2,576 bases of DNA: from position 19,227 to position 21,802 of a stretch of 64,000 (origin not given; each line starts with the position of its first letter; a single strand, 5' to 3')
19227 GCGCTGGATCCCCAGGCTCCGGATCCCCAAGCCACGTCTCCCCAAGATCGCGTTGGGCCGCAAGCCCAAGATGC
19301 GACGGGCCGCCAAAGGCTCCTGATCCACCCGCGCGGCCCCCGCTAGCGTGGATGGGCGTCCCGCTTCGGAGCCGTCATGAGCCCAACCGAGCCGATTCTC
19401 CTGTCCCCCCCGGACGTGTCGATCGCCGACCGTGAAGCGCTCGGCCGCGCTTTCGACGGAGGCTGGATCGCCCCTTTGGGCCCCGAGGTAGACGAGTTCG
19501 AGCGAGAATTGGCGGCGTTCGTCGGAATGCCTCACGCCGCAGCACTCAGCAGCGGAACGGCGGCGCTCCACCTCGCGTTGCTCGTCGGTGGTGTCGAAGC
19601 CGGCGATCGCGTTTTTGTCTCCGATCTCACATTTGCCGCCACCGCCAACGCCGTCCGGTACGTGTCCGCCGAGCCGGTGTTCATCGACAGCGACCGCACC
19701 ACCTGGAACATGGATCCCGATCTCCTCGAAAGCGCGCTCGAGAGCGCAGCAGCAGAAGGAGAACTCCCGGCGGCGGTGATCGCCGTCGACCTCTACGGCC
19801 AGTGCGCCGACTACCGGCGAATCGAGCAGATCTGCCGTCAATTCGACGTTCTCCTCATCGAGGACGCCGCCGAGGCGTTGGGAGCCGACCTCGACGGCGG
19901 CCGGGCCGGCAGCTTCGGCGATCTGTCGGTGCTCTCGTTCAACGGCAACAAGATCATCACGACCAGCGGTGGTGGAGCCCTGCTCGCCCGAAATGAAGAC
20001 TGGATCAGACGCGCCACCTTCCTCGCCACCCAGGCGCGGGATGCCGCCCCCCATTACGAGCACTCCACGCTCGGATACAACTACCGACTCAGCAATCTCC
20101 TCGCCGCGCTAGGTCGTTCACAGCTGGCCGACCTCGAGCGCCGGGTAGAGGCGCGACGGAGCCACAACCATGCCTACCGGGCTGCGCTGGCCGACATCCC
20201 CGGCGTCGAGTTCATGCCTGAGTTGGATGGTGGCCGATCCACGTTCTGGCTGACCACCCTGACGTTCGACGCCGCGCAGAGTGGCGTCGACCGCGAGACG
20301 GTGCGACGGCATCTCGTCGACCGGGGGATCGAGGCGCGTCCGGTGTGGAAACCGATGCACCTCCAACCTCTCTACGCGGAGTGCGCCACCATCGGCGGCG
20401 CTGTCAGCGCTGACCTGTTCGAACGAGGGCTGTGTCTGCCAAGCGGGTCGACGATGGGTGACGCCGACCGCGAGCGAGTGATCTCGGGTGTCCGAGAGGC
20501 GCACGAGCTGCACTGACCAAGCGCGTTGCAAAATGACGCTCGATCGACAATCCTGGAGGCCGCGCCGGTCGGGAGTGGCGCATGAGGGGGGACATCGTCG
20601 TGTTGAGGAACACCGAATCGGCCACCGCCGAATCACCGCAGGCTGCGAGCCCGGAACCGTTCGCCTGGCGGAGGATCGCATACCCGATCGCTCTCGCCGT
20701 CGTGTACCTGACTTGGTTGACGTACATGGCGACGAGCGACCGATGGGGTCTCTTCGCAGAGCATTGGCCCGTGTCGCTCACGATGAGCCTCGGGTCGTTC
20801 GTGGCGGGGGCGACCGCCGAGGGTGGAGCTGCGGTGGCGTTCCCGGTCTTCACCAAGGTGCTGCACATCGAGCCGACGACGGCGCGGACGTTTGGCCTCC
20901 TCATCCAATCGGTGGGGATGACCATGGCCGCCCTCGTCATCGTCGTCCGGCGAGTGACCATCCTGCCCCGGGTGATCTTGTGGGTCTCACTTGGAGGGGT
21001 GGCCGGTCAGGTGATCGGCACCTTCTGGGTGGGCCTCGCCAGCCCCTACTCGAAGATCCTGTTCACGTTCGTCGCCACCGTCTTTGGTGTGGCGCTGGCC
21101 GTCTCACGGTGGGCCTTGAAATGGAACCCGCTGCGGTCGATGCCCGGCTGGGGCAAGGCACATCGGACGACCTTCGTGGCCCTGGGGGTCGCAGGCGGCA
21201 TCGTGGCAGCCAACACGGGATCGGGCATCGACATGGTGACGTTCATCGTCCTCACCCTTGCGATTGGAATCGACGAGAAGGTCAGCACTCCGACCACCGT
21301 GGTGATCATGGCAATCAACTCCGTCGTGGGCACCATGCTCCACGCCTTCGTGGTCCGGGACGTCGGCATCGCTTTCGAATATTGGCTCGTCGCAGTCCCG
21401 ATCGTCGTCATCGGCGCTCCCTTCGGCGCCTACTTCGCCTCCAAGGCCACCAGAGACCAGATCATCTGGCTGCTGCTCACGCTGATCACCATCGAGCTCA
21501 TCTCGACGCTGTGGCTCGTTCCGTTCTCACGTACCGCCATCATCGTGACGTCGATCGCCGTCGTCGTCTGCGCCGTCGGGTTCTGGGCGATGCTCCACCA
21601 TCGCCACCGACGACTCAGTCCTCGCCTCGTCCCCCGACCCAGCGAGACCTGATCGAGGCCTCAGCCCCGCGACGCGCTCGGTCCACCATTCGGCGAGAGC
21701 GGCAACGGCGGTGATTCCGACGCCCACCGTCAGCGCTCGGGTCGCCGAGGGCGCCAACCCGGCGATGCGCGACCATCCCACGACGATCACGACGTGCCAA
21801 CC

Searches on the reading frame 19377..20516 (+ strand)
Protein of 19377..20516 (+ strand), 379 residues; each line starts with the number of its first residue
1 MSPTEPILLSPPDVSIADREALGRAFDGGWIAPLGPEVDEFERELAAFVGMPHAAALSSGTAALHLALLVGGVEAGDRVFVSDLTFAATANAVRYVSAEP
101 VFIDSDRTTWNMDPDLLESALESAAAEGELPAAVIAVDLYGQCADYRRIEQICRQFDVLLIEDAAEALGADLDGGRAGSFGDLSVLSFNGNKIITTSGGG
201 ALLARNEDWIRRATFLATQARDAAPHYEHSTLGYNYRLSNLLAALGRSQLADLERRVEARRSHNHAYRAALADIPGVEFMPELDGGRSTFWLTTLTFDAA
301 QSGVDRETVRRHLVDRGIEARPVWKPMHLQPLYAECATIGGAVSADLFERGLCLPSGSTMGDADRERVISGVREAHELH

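Call 45: search_protein_families(library=pfam, proteins=[window:19377-20516:+], max_evalue=0.0001)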
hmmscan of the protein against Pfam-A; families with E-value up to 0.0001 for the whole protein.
window:19377-20516:+ (379 aa): 2 families
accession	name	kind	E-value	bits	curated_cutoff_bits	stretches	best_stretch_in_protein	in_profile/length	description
PF01041.23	DegT_DnrJ_EryC1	-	1.7e-93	314.2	19.8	1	19-372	8-359/360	DegT/DnrJ/EryC1/StrS aminotransferase family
PF00155.27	Aminotran_1_2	-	2.5e-09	37.2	19.7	1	39-129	45-145/361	Aminotransferase class I and II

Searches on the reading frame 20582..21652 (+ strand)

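Call 45: search_protein_families(library=pfam, proteins=[window:20582-21652:+], max_evalue=0.0001)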
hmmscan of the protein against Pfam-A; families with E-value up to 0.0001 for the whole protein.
window:20582-21652:+ (356 aa): 1 family
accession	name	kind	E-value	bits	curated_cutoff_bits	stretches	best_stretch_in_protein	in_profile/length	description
PF01925.25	TauE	-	5.8e-16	59.3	32.6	1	69-304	6-232/237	Sulfite exporter TauE/SafE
